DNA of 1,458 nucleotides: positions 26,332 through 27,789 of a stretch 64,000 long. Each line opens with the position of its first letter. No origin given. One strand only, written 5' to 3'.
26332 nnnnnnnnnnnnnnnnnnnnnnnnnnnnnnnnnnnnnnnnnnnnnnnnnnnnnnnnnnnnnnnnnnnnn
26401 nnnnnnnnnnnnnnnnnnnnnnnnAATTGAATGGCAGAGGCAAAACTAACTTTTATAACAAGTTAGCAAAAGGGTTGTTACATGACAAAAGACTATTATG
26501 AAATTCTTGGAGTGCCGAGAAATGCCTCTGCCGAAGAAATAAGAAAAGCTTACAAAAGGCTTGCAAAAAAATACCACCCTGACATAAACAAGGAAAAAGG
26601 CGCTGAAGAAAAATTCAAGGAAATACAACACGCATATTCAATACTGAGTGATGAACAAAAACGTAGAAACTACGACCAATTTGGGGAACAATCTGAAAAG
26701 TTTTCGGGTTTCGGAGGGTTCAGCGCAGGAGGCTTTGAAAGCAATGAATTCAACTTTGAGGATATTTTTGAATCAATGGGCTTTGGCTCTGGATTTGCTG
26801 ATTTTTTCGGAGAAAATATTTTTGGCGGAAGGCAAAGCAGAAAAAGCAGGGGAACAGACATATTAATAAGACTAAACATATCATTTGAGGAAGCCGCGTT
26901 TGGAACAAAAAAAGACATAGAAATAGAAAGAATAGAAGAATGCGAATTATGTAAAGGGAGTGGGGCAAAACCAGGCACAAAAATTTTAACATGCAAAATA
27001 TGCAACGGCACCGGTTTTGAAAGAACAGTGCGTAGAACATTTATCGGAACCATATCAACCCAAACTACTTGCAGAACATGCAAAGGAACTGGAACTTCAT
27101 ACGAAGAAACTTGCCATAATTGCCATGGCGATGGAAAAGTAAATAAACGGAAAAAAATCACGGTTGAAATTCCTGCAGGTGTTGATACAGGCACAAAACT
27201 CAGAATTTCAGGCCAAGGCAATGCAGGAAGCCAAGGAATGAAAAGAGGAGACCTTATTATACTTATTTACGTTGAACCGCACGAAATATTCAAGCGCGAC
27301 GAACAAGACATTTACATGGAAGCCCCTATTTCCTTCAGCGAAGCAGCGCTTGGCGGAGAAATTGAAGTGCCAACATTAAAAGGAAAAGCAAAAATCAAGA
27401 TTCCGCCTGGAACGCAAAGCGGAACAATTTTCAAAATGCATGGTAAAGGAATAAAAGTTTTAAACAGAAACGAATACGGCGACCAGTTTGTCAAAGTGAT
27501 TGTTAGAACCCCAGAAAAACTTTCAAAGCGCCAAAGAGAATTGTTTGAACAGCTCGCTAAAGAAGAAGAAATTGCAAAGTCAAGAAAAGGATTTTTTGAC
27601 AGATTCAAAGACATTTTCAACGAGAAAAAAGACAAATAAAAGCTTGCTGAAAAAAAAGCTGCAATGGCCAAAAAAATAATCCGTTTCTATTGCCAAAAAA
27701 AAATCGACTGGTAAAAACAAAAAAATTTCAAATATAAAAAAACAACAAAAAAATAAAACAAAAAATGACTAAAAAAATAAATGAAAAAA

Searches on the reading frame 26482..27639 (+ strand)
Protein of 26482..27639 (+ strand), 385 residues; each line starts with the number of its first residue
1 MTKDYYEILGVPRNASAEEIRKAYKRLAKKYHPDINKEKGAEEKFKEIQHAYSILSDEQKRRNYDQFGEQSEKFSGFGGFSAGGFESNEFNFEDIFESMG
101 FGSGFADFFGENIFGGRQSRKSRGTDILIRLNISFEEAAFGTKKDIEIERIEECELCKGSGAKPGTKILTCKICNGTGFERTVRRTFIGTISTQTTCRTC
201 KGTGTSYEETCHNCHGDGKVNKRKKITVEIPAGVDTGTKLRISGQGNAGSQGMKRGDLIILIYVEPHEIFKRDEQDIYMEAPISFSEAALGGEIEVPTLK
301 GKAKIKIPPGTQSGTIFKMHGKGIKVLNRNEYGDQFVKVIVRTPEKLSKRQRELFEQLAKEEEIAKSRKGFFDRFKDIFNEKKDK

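Call 11: search_protein_families(library=pfam, proteins=[window:26482-27639:+])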
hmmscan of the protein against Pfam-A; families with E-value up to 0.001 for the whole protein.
window:26482-27639:+ (385 aa): 3 families
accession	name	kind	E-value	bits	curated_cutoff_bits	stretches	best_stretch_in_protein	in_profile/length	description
PF01556.23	DnaJ_C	-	2.1e-52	177.6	26.6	1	129-344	3-152/152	DnaJ C terminal domain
PF00226.36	DnaJ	-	1e-28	99.6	27.8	1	4-65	1-63/63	DnaJ domain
PF00684.25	DnaJ_CXXCXGXG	-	4.2e-16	59.4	32.7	1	154-218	1-65/65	DnaJ central domain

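Call 18: find_related_loci(query=window:26482-27639:+, collection=genome_contigs, flank=10000)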
Query window:26482-27639:+ (385 aa) in genome_contigs; peptide patterns used: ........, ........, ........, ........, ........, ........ (x = any residue, [..] = any of these).
135 stretches matched a pattern; 24 encode a relative of the query (tblastn E <= 1e-3); 24 distinct loci.
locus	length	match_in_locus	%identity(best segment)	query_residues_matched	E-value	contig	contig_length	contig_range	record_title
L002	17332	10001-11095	51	1-379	1e-113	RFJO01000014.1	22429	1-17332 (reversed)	MAG: Candidatus Woesearchaeota archaeon isolate J104 k99_200350, whole genome shotgun sequence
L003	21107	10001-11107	48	1-377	1e-106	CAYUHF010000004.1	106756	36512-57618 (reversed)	MAG TPA_asm: uncultured Methanosarcinales archaeon isolate SRP332253_co2_76 genome assembly, contig: NODE_117_length_106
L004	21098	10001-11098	47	1-382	3e-102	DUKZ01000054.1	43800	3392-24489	MAG TPA_asm: Candidatus Woesearchaeota archaeon isolate UBA9989 contig_60548, whole genome shotgun sequence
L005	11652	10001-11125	46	1-379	2e-101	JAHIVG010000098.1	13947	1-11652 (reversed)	MAG: Nanoarchaeota archaeon isolate MM_PC_MetaG.mb.67 MM_PC_MetaG.mb.67_k141_1643612, whole genome shotgun sequence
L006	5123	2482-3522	48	1-362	3e-100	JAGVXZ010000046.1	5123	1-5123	Candidatus Woesearchaeota archaeon isolate RIFCSPHIGHO2_12_FULL_30_20 rifcsphigho2_12_scaffold_48330, whole genome shotg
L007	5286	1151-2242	48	1-372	2e-99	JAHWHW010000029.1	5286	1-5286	MAG: Candidatus Woesearchaeota archaeon isolate Yap150.bin4.9 contig-145_40756, whole genome shotgun sequence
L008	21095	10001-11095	45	1-372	1e-98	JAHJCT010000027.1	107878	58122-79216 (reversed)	MAG: Candidatus Micrarchaeota archaeon isolate Modern_marine.mb.318 Modern_marine.mb.318_k141_2340035, whole genome shot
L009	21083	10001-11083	47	1-363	2e-95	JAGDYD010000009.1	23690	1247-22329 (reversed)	MAG: Candidatus Micrarchaeota archaeon isolate KMA_Bin02 NODE_667_length_23690_cov_3.676412, whole genome shotgun sequen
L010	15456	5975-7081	49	1-372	3e-95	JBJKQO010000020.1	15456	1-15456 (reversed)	MAG: Candidatus Woesearchaeota archaeon isolate Bin_36 S1Ck127_1990281_flag_0_multi_7.9954_len_15456, whole genome shotg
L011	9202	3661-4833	43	1-372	5e-93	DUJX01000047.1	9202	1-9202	MAG TPA_asm: Halobacteria archaeon isolate UBA8915 contig_100962, whole genome shotgun sequence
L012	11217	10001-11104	44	1-362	5e-92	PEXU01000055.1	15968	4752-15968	MAG: Candidatus Kerfeldbacteria bacterium CG08_land_8_20_14_0_20_40_16 CG08_land_8_20_14_0.20_scaffold_1741_c, whole gen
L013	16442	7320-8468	45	1-384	6e-91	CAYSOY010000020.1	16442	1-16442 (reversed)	MAG TPA_asm: uncultured Methanosarcinales archaeon isolate SRP185896_co1_21 genome assembly, contig: NODE_1998_length_16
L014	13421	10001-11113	45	1-361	2e-87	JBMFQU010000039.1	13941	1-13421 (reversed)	MAG: Brevinematia bacterium isolate KM4344-23 NODE_39_length_13941_cov_10.010242, whole genome shotgun sequence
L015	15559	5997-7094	43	1-361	2e-86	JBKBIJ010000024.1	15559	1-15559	MAG: Brevinematia bacterium isolate 21I_069.bin.51 NODE_24_length_15559_cov_5.403759, whole genome shotgun sequence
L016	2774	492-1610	43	1-381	2e-87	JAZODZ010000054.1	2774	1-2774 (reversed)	MAG: Myxococcota bacterium isolate T1900044750_TS20190416.MAGScoT_cleanbin_000055 SGB_2193_k141_2575564, whole genome sh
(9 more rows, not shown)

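Call 25: find_homologous_proteins(query=window:26482-27639:+, max_evalue=1e-60)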
Query window:26482-27639:+ (385 aa): 7832 proteins with E <= 1e-60 among 8000 candidates; the best 120 are listed.
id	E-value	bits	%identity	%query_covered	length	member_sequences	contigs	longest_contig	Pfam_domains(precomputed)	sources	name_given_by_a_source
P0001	1.9e-245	832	96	100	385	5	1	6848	PF00226.37,PF00684.26,PF01556.24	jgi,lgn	jgi:molecular chaperone DnaJ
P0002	8.8e-171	586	68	98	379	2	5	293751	PF00226.37,PF15777.11,PF17302.9,PF00684.26,PF01556.24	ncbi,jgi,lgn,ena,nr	ncbi:MAG TPA: molecular chaperone DnaJ [archaeon]|nr:molecular chaperone DnaJ [archaeon]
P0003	3.2e-170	584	68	98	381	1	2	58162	PF00226.37,PF15777.11,PF00684.26,PF01556.24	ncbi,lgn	-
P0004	8.7e-170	583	66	98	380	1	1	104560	PF00226.37,PF15777.11,PF00684.26,PF01556.24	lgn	-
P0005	2.2e-169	582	66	98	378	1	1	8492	PF00226.37,PF00684.26,PF01556.24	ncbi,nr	ncbi:Chaperone protein DnaJ [uncultured archaeon]|nr:Chaperone protein DnaJ [uncultured archaeon]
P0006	1.4e-168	579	65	98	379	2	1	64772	PF00226.37,PF00684.26,PF01556.24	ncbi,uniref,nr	ncbi:MAG: molecular chaperone DnaJ [Candidatus Diapherotrites archaeon]|uniref:Molecular chaperone D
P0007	9.2e-166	570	66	98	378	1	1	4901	PF00226.37,PF15777.11,PF00684.26,PF01556.24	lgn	-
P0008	2.9e-164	565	68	98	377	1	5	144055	PF00226.37,PF00684.26,PF01556.24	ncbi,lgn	ncbi:MAG: molecular chaperone DnaJ [Candidatus Diapherotrites archaeon]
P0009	1.1e-161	556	63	98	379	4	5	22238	PF00226.37,PF27659.1,PF15777.11,PF00684.26,PF01556.24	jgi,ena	-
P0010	2.9e-160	552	64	99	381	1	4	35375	PF00226.37,PF00684.26,PF01556.24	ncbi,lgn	-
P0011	2.0e-159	549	64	98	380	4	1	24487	PF00226.37,PF00684.26,PF01556.24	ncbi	-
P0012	4.3e-159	548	66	98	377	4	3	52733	PF00226.37,PF00684.26,PF01556.24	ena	-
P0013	1.0e-158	547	64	98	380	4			PF00226.37,PF00684.26,PF01556.24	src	-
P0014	1.9e-158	546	65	98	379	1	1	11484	PF00226.37,PF00684.26,PF01556.24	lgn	-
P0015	4.4e-158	545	66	98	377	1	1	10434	PF00226.37,PF00684.26,PF01556.24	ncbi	-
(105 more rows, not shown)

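Call 26: find_encoding_contigs(protein=P0001, flank=10000, max_places=10)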
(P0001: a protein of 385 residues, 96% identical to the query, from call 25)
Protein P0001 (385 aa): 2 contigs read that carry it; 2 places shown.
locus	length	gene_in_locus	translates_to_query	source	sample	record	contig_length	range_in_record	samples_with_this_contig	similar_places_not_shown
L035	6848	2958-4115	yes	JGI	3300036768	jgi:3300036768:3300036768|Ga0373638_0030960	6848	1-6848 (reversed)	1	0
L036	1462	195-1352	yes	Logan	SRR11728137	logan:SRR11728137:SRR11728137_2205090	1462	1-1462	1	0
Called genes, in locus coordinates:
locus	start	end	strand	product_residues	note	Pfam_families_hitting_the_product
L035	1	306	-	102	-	?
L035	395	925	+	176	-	PF01025:GrpE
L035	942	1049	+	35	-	-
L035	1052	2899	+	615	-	PF00012:HSP70, PF06723:MreB_Mbl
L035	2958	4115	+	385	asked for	PF00226:DnaJ, PF01556:DnaJ_C, PF00684:DnaJ_CXXCXGXG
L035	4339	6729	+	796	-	PF00133:tRNA-synt_1, PF01406:tRNA-synt_1e (faint), PF09334:tRNA-synt_1g, PF08264:Anticodon_1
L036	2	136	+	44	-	?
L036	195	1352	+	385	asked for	PF00226:DnaJ, PF01556:DnaJ_C, PF00684:DnaJ_CXXCXGXG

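Call 27: find_encoding_contigs(protein=P0002, flank=10000, max_places=4)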
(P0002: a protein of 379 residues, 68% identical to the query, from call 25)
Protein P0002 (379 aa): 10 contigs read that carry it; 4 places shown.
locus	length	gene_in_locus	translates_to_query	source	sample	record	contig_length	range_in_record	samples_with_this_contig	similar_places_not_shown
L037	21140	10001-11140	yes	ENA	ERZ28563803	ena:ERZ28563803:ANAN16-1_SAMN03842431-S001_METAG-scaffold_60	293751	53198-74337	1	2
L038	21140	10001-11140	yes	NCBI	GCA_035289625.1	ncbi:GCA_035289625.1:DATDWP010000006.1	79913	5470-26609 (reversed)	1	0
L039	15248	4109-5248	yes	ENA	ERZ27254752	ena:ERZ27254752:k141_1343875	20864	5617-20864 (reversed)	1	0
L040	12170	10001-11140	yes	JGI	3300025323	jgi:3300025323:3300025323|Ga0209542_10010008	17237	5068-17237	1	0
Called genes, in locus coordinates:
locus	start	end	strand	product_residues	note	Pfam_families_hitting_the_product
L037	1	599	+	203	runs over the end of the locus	PF03876:SHS2_Rpb7-N, PF00575:S1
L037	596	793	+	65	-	PF06093:Spt4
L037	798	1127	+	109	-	PF01282:Ribosomal_S24e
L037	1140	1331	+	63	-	PF01599:Ribosomal_S27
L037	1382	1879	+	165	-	PF02517:Rce1-like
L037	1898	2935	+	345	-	PF01300:Sua5_yciO_yrdC, PF03481:Sua5_C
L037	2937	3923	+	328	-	PF00814:TsaD, PF22521:HypF_C_2 (weak)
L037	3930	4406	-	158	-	-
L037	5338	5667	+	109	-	-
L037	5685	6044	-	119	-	PF02452:PemK_toxin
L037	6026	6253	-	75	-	PF01402:RHH_1, PF19807:DUF6290 (weak)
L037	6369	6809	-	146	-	PF13302:Acetyltransf_3, PF13420:Acetyltransf_4, PF13527:Acetyltransf_9, PF00583:Acetyltransf_1, PF12746:GNAT_acetyltran (weak), PF13673:Acetyltransf_10, PF13508:Acetyltransf_7, PF08445:FR47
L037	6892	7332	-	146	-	-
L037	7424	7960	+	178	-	PF01025:GrpE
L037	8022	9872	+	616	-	PF00012:HSP70, PF06723:MreB_Mbl, PF00012:HSP70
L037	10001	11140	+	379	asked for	PF00226:DnaJ, PF01556:DnaJ_C, PF15777:Anti-TRAP (faint), PF17302:DUF5351 (faint), PF00684:DnaJ_CXXCXGXG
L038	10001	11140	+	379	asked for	PF00226:DnaJ, PF01556:DnaJ_C, PF15777:Anti-TRAP (faint), PF17302:DUF5351 (faint), PF00684:DnaJ_CXXCXGXG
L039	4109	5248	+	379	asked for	PF00226:DnaJ, PF01556:DnaJ_C, PF15777:Anti-TRAP (faint), PF17302:DUF5351 (faint), PF00684:DnaJ_CXXCXGXG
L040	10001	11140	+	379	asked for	PF00226:DnaJ, PF01556:DnaJ_C, PF15777:Anti-TRAP (faint), PF17302:DUF5351 (faint), PF00684:DnaJ_CXXCXGXG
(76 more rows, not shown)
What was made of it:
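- In a family-level relative, the positions of arrays 1 and 2 hold accessory genes: a PemK/RHH toxin-antitoxin pair, a GNAT gene and a 253-aa gene (call 27).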
